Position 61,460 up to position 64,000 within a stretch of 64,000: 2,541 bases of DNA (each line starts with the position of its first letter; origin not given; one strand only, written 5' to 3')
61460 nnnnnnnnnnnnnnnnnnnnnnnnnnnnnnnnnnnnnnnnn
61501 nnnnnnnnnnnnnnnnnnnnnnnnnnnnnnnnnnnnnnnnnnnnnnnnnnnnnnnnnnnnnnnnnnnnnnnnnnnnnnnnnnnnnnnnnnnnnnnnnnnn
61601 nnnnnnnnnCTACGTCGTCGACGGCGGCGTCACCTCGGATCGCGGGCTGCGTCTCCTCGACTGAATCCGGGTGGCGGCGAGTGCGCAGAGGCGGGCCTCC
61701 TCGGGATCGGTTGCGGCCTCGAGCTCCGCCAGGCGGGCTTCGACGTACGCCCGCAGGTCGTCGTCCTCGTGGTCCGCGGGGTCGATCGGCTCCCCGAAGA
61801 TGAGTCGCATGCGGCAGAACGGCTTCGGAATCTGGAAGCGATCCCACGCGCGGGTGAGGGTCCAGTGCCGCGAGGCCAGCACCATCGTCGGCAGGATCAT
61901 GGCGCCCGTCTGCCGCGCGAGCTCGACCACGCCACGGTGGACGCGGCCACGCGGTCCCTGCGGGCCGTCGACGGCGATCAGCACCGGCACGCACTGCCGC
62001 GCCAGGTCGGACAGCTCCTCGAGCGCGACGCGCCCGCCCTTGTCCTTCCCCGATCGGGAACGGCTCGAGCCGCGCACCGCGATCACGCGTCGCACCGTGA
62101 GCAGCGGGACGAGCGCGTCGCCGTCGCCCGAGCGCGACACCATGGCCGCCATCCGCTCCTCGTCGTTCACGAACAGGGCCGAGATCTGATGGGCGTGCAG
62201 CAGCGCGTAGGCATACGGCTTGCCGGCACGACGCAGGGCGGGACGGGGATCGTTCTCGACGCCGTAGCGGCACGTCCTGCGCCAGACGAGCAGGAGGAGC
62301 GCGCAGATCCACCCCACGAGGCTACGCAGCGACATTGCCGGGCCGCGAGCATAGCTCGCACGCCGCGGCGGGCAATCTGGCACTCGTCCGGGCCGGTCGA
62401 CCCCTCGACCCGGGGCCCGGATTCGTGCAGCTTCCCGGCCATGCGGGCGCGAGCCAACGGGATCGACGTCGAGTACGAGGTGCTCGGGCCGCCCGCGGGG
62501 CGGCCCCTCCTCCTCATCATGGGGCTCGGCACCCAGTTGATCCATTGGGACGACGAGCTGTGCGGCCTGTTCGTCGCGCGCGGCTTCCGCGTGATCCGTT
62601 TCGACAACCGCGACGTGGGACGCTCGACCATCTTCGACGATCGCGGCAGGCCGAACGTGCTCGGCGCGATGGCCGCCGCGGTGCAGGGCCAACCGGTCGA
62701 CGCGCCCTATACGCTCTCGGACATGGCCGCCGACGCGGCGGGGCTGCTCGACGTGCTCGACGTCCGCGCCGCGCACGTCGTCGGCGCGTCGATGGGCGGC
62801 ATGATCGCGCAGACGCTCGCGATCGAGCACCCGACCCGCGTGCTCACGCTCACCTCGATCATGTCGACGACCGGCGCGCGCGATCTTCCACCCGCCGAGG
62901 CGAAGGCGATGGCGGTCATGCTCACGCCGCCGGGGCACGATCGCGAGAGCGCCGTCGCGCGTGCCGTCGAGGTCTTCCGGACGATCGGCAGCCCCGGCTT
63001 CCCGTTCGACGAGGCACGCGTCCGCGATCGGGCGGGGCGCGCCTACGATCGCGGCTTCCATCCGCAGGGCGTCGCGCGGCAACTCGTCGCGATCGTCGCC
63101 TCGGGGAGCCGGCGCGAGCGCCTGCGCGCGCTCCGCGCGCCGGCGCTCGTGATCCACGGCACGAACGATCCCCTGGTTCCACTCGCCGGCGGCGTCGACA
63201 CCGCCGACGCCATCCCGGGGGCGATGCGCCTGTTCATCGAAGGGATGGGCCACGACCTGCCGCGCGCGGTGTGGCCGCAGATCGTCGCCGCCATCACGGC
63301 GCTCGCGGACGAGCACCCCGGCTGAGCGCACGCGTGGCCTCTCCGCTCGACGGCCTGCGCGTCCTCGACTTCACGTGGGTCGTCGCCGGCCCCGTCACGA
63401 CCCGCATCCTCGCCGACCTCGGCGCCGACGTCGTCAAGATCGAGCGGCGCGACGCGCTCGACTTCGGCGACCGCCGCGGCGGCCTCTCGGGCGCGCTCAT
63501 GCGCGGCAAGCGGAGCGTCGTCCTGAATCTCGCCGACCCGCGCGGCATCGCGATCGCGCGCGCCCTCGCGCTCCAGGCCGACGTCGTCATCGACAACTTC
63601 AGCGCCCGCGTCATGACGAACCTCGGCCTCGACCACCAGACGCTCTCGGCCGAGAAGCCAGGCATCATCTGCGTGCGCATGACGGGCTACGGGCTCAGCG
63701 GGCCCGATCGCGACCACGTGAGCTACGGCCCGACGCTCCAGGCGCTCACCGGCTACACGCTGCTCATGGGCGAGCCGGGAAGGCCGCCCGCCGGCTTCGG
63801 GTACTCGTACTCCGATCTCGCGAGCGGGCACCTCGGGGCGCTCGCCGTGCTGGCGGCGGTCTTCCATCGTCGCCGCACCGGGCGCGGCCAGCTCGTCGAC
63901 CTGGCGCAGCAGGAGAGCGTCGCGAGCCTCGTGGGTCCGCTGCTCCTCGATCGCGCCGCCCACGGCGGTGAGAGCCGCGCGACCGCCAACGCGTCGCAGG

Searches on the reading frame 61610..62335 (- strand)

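Call 30: search_protein_families(library=pfam, proteins=[window:61610-62335:-], max_evalue=0.001)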
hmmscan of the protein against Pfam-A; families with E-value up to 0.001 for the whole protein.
window:61610-62335:- (241 aa): 1 family
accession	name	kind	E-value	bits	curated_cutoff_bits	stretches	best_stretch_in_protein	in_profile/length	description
PF04028.18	DUF374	-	8e-13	48.2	26.8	1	57-129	3-69/69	Domain of unknown function (DUF374)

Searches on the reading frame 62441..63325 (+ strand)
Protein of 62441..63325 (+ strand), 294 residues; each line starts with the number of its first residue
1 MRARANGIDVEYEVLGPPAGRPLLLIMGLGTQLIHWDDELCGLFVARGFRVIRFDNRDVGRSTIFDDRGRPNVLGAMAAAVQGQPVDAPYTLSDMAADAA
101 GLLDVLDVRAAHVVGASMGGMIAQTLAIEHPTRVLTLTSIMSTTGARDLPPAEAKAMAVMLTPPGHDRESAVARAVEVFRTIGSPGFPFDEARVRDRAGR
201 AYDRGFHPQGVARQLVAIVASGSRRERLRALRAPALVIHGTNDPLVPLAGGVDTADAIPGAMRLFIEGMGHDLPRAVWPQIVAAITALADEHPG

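Call 30: search_protein_families(library=pfam, proteins=[window:62441-63325:+], max_evalue=0.001)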
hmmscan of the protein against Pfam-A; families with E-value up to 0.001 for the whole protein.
window:62441-63325:+ (294 aa): 4 families
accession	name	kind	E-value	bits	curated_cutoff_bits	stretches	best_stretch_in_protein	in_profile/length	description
PF00561.26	Abhydrolase_1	-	1.2e-20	74.6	25.8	1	22-272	2-239/245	alpha/beta hydrolase fold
PF12146.15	Hydrolase_4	-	4e-11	43.1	27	1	38-273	21-234/239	Serine aminopeptidase, S33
PF12697.13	Abhydrolase_6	-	8.1e-11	43.4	26.3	1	43-274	22-206/217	Alpha/beta hydrolase family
PF08386.16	Abhydrolase_4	-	3e-05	24.5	21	1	232-272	34-74/103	TAP-like protein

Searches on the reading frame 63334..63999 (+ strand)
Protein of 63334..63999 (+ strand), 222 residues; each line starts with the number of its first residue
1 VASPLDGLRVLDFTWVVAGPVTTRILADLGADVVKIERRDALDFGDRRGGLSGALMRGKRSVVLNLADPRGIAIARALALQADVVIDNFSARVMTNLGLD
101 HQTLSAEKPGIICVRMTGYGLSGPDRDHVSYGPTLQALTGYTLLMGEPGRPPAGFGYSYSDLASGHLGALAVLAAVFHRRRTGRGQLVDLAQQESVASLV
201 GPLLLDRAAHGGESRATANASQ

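Call 30: search_protein_families(library=pfam, proteins=[window:63334-63999:+], max_evalue=0.001)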
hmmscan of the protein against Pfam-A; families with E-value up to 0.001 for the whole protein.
window:63334-63999:+ (222 aa): 1 family
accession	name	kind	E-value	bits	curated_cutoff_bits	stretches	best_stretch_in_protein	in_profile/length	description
PF02515.22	CoA_transf_3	-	8.8e-67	226.2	23.3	1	5-218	1-221/366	CoA-transferase family III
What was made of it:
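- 63334..64000 (+): CoATb: the Asp-bearing partner subunit (9fn0 chain-B type), cut by the window end. Here it lies 9.3 kb downstream of CoATa, 9 nt after an alpha/beta-hydrolase gene (62441-63325). PF02515 (call 30).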
